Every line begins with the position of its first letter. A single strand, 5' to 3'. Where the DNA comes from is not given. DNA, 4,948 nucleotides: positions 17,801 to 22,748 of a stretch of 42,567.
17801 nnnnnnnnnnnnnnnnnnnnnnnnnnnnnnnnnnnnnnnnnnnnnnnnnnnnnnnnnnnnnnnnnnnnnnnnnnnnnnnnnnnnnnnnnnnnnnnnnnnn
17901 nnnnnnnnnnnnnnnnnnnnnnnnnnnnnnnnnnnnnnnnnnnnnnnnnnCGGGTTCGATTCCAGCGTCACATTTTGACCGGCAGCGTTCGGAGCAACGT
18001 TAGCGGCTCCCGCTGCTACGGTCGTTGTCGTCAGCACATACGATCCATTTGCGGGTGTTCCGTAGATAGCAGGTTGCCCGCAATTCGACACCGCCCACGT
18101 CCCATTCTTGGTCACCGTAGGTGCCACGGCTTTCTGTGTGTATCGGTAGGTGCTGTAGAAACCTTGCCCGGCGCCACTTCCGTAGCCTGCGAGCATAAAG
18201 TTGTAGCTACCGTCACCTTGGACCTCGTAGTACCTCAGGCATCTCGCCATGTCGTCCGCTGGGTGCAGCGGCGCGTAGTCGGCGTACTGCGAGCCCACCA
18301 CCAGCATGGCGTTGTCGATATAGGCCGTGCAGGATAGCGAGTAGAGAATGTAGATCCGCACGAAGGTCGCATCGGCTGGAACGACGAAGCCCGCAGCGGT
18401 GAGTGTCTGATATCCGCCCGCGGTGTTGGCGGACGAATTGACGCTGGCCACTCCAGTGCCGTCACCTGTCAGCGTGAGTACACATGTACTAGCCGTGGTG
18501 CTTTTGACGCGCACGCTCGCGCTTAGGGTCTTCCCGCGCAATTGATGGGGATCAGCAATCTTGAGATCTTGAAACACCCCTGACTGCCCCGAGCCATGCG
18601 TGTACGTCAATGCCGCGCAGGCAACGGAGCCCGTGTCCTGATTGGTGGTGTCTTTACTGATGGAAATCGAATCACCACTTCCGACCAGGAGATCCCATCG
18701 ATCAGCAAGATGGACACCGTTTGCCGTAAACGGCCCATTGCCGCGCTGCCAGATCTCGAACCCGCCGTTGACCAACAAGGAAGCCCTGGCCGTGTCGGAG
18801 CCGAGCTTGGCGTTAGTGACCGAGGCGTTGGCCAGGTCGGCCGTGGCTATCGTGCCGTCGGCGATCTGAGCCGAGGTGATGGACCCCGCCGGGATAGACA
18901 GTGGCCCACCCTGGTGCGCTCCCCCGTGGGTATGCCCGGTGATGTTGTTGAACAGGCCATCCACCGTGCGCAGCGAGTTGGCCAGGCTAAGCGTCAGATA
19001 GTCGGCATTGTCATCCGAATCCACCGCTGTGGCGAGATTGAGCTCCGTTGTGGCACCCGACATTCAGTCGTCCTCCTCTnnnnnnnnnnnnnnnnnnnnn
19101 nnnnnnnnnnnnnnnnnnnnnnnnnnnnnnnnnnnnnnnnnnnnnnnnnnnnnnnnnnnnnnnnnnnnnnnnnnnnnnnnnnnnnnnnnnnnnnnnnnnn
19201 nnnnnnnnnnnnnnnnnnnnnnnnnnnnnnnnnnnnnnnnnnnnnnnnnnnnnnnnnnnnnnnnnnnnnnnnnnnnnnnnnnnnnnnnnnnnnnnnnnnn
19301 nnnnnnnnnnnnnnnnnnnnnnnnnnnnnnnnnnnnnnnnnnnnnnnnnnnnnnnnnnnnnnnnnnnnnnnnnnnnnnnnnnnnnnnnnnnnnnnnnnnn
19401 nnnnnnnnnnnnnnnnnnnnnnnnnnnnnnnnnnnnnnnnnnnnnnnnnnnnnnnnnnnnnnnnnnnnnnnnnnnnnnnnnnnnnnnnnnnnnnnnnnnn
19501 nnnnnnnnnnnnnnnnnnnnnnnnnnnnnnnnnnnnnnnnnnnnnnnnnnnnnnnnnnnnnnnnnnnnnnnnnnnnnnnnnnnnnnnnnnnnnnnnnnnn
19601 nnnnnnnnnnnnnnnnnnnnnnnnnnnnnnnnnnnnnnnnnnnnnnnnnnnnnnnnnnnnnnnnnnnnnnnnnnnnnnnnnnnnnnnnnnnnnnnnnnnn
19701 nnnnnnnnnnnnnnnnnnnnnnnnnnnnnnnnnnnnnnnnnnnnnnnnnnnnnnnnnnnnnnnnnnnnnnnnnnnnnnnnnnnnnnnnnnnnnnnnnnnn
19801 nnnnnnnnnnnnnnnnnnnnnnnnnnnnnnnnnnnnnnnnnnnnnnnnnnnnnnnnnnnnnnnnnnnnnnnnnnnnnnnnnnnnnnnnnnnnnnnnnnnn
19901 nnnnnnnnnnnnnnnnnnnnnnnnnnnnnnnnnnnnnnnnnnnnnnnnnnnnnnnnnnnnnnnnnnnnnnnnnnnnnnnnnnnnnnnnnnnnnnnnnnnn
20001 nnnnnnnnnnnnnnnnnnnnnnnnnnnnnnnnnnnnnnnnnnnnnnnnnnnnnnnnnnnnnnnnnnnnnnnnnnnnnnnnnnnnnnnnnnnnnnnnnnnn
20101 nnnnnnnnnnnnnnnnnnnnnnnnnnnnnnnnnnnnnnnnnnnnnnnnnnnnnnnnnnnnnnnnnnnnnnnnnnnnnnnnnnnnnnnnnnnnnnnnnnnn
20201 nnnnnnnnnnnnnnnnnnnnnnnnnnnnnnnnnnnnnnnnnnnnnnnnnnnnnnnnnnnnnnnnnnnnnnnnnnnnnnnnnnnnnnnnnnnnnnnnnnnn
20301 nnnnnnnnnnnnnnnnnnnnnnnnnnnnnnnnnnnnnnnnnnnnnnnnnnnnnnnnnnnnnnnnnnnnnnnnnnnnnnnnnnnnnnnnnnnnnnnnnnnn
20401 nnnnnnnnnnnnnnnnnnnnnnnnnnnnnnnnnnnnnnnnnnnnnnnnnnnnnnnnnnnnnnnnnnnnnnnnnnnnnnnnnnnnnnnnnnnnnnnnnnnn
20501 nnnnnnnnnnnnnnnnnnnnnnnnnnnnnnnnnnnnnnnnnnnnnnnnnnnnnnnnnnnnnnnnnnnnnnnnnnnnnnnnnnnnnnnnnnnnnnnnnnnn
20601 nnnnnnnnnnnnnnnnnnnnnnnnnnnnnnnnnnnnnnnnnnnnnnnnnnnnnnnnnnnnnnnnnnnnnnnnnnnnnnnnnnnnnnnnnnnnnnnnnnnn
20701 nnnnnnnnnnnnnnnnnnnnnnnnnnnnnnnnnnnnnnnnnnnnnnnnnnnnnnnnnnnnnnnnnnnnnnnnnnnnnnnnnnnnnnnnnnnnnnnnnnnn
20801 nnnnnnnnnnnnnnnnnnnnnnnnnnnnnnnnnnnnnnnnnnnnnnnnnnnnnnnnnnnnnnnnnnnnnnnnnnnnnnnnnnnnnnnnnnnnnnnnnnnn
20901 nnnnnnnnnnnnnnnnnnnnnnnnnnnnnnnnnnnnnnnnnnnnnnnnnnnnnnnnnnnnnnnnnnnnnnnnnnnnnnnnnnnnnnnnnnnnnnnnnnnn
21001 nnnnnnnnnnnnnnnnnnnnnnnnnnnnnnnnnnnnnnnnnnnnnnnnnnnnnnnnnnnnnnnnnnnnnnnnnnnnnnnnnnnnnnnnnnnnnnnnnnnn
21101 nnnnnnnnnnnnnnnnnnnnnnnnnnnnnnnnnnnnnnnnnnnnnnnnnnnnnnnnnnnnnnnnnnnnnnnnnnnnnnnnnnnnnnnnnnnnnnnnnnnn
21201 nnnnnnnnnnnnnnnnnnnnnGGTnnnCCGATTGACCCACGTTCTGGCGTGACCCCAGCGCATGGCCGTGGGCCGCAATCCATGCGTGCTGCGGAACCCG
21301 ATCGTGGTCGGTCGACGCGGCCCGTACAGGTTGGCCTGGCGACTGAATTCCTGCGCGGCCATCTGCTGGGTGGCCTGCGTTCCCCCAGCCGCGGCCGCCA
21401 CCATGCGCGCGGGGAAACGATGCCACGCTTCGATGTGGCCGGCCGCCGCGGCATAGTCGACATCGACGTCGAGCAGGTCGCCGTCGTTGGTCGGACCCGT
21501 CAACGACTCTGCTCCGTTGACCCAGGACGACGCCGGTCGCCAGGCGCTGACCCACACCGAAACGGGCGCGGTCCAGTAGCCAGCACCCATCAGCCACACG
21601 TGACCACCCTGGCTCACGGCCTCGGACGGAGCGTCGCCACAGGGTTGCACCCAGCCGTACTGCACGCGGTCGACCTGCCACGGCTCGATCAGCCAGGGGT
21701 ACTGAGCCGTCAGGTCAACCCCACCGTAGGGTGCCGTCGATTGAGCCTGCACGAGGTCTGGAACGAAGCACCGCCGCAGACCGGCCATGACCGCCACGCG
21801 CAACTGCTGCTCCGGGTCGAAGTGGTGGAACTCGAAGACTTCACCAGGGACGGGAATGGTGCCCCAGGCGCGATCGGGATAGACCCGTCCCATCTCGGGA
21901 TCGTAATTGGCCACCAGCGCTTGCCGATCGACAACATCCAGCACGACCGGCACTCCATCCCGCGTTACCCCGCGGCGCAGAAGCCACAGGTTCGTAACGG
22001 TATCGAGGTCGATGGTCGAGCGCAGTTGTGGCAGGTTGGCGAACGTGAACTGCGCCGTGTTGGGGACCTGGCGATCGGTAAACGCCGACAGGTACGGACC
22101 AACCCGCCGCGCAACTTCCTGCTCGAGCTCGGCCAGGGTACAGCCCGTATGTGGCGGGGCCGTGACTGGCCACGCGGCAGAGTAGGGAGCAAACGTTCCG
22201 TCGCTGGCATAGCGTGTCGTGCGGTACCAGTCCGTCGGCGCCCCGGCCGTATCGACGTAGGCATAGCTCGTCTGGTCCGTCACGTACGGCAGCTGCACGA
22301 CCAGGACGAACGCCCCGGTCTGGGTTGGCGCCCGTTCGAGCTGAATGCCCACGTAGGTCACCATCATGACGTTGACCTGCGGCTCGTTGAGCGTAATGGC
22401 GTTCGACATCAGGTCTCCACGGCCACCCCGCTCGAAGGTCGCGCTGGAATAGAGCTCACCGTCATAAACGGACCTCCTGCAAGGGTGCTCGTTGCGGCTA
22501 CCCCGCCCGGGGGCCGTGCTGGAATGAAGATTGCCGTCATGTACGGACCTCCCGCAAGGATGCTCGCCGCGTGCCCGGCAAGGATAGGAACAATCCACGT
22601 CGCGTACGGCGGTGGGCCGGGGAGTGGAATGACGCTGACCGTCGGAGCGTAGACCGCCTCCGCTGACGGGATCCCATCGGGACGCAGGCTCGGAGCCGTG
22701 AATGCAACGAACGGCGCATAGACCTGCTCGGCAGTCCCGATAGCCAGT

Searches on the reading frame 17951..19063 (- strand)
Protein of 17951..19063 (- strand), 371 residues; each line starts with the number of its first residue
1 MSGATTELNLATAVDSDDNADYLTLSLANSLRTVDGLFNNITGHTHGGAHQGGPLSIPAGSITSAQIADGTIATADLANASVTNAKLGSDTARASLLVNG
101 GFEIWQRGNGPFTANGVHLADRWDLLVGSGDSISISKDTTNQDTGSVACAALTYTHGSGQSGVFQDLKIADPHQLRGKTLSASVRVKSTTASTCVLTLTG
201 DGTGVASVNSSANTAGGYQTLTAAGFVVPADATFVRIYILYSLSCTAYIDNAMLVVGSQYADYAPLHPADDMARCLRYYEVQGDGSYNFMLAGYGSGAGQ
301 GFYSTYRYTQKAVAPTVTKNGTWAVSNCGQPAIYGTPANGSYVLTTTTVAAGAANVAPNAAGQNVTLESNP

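Call 15: search_protein_families(library=phrogs, proteins=[window:17951-19063:-], max_evalue=0.001)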
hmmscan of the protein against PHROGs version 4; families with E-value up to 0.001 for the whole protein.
window:17951-19063:- (371 aa): 2 families
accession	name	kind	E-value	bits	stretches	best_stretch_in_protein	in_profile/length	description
phrog_28838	-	unknown function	3e-10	40.3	1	91-349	381-643/661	-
phrog_892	-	tail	3.2e-05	23.7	1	57-115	365-423/782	tail fiber protein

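Call 17: search_protein_families(library=pfam, proteins=[window:17951-19063:-], max_evalue=0.01)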
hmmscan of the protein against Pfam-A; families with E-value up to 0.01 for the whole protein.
window:17951-19063:- (371 aa): 0 families

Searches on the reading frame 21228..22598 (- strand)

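Call 15: search_protein_families(library=phrogs, proteins=[window:21228-22598:-], max_evalue=0.001)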
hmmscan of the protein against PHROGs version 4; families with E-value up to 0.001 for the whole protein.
window:21228-22598:- (457 aa): 0 families

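Call 17: search_protein_families(library=pfam, proteins=[window:21228-22598:-], max_evalue=0.01)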
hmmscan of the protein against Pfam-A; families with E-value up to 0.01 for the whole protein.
window:21228-22598:- (457 aa): 0 families

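Call 89: search_protein_families(library=phrogs, proteins=[window:21228-22598:-], max_evalue=0.5)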
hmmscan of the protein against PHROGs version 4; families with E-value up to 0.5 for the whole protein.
window:21228-22598:- (457 aa): 1 family
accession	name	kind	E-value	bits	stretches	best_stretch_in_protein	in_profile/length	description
phrog_12572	-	unknown function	0.33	11.7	0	358-381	22-45/61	-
